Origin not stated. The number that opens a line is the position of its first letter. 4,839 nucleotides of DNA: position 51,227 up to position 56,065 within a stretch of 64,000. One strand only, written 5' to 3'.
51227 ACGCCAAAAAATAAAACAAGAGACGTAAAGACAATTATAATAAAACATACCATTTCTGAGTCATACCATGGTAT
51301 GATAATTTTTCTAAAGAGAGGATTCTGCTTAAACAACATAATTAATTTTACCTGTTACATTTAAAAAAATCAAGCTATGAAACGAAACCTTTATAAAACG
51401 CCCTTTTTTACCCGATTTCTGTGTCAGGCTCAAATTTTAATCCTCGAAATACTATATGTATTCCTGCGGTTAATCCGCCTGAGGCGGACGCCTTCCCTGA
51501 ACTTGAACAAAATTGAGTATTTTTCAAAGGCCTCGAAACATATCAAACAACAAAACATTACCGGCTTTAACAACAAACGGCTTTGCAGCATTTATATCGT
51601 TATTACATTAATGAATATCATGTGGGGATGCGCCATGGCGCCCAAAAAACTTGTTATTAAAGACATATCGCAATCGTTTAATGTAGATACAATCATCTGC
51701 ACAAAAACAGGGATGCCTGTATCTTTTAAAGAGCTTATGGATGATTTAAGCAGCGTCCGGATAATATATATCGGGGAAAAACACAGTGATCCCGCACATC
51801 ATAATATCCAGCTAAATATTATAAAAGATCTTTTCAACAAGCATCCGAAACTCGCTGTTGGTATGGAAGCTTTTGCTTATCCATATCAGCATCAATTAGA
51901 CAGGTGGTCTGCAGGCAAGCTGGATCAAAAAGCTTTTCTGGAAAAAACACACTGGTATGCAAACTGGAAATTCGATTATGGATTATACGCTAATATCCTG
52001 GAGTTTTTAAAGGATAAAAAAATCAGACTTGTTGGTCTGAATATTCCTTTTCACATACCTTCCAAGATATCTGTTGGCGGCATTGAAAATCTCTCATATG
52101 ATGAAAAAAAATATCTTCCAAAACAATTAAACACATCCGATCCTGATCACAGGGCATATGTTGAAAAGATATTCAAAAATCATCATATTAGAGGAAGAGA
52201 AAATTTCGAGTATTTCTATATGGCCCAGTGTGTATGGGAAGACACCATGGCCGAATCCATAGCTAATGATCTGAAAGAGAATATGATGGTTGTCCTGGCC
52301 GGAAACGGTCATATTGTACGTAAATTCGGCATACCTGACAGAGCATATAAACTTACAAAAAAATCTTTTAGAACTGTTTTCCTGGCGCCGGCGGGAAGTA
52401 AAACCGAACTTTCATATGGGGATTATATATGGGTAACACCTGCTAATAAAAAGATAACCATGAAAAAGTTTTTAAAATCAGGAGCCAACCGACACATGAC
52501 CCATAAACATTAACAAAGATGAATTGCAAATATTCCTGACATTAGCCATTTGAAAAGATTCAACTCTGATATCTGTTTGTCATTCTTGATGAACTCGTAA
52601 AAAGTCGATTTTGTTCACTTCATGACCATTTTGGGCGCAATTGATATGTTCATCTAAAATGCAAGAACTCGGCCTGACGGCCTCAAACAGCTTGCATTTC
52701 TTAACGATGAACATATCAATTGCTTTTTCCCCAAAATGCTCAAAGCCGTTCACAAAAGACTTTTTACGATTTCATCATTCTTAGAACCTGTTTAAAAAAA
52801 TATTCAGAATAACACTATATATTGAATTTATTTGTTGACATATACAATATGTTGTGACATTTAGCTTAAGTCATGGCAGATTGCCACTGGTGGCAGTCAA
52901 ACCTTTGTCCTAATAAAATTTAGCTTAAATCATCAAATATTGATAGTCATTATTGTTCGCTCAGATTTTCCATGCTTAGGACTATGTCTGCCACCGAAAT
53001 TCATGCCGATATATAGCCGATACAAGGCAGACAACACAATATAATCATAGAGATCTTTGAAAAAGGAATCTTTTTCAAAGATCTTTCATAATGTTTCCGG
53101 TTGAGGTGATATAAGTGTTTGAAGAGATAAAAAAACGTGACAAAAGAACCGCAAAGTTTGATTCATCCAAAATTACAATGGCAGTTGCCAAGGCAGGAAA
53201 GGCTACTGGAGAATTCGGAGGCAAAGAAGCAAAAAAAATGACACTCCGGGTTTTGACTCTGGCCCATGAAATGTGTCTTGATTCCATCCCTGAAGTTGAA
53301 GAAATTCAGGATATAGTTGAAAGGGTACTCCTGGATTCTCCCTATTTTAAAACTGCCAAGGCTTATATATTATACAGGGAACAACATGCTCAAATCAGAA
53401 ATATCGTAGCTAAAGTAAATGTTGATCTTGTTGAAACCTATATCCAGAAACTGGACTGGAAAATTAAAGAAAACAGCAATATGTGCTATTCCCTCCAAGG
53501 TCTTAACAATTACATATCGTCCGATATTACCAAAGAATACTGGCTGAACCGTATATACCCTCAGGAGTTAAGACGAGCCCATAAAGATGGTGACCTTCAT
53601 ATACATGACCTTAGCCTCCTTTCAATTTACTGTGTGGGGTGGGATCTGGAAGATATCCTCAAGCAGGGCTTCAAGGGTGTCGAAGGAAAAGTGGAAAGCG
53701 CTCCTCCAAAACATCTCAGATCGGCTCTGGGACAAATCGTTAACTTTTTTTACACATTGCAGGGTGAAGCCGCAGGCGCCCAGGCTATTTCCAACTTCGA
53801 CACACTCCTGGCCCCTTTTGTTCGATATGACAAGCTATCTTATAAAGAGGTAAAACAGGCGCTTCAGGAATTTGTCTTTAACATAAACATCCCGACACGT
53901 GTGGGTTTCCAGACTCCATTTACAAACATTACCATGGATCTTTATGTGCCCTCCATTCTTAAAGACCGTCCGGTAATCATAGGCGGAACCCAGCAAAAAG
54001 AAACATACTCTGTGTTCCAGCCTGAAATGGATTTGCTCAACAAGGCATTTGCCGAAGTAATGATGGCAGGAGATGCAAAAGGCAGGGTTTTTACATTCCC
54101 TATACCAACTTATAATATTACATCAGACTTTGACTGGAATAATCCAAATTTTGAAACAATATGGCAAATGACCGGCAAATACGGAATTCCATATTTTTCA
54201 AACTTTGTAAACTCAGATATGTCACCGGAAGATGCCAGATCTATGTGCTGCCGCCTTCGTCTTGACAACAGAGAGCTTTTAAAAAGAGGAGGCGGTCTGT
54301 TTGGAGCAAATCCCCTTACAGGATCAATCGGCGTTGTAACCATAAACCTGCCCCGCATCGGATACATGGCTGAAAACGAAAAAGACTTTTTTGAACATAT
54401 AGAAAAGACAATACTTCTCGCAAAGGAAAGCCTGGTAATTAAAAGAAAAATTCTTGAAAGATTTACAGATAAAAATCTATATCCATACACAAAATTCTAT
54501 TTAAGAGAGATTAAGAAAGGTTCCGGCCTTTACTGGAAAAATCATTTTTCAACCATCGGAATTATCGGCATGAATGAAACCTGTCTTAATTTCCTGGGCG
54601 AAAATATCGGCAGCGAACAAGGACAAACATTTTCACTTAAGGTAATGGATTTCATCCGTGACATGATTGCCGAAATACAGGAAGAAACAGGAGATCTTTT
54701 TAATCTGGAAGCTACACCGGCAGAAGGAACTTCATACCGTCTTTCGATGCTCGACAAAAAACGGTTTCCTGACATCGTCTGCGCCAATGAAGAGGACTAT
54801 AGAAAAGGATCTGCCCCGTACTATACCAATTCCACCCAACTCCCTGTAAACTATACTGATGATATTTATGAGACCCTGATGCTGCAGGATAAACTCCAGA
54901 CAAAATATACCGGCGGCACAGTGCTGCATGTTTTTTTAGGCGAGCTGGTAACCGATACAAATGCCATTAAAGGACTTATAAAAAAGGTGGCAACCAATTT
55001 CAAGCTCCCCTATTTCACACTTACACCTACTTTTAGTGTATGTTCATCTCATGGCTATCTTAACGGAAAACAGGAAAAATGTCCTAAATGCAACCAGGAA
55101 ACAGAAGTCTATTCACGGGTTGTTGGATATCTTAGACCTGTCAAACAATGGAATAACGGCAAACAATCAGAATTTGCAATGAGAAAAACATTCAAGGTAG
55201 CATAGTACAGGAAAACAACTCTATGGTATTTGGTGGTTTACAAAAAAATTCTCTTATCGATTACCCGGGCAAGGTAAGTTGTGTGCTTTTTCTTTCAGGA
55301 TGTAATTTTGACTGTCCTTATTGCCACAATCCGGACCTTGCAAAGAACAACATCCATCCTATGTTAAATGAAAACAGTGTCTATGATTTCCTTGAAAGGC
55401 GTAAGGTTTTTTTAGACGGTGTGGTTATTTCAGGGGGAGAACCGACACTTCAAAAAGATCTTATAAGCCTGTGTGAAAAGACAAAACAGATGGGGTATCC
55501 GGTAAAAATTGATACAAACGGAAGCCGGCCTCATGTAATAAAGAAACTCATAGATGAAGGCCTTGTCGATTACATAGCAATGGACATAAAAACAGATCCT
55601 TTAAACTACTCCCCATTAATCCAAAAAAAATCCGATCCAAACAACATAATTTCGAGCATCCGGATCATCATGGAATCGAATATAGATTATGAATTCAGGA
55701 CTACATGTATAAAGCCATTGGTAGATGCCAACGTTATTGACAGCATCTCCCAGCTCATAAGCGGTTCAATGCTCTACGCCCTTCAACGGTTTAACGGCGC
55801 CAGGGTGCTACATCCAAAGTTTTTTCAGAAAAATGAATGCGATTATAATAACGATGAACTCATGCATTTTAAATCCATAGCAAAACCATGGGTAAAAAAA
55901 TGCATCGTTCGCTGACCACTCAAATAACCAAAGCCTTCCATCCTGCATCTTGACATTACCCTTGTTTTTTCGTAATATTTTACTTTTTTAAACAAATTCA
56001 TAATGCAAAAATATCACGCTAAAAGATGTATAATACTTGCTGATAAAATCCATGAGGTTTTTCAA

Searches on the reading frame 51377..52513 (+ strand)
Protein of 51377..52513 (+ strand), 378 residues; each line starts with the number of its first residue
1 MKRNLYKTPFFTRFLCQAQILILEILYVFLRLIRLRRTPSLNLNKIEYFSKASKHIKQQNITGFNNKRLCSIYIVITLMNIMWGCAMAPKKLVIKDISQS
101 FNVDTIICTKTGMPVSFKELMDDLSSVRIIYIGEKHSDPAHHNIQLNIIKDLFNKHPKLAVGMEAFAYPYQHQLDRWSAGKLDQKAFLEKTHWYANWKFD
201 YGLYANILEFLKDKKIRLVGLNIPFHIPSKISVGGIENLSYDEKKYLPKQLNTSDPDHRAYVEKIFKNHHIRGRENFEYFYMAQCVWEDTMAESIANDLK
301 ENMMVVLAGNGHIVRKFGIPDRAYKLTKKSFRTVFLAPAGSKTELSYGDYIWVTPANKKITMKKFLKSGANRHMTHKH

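Call 74: search_protein_families(library=pfam, proteins=[window:51377-52513:+], max_evalue=0.00001)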
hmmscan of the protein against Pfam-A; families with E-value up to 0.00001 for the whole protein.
window:51377-52513:+ (378 aa): 1 family
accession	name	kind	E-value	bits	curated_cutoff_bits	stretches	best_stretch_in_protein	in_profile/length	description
PF04187.18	Cofac_haem_bdg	-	3.2e-59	200.9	27.7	1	120-322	1-212/213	Haem-binding uptake, Tiki superfamily, ChaN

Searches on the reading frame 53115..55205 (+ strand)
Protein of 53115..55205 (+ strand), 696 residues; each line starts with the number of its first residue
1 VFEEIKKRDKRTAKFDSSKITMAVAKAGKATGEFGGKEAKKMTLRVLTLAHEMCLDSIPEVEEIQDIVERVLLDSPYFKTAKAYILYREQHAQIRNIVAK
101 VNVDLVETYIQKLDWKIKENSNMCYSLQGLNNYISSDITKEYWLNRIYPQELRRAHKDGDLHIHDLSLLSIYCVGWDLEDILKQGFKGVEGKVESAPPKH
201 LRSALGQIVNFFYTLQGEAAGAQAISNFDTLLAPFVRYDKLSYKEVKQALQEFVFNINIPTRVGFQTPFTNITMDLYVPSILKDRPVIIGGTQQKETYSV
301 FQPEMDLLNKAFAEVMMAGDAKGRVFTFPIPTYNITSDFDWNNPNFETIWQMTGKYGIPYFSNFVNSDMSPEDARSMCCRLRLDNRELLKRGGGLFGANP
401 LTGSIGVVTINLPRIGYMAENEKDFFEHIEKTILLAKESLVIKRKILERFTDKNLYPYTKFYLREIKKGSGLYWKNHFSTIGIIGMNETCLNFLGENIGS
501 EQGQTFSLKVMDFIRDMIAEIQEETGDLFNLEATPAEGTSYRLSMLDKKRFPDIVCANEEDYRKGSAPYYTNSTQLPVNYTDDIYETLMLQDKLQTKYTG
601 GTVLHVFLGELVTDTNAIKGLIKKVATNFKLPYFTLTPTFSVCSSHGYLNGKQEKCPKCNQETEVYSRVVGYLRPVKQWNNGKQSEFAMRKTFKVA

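Call 74: search_protein_families(library=pfam, proteins=[window:53115-55205:+], max_evalue=0.00001)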
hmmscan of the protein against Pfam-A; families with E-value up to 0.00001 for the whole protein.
window:53115-55205:+ (696 aa): 2 families
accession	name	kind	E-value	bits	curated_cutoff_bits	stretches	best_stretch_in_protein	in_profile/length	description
PF13597.11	NRDD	-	1e-200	668.6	26.2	1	119-693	1-562/562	Anaerobic ribonucleoside-triphosphate reductase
PF03477.21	ATP-cone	-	7.5e-20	71.7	25.8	1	5-92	3-87/88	ATP cone domain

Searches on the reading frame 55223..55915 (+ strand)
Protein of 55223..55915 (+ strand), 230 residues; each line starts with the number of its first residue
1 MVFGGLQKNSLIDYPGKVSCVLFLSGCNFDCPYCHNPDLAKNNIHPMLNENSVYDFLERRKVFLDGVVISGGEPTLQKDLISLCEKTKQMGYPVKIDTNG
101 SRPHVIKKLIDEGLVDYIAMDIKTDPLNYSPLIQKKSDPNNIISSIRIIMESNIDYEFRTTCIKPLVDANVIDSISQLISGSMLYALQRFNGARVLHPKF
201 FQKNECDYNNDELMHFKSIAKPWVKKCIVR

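Call 74: search_protein_families(library=pfam, proteins=[window:55223-55915:+], max_evalue=0.00001)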
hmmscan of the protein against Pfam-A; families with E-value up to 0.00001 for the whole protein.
window:55223-55915:+ (230 aa): 2 families
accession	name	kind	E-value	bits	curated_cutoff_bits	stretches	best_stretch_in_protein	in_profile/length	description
PF04055.27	Radical_SAM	-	1.9e-20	74.1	29.5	1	23-174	3-162/166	Radical SAM superfamily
PF13353.11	Fer4_12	-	3.9e-11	43.8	22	1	18-92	6-82/137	4Fe-4S single cluster domain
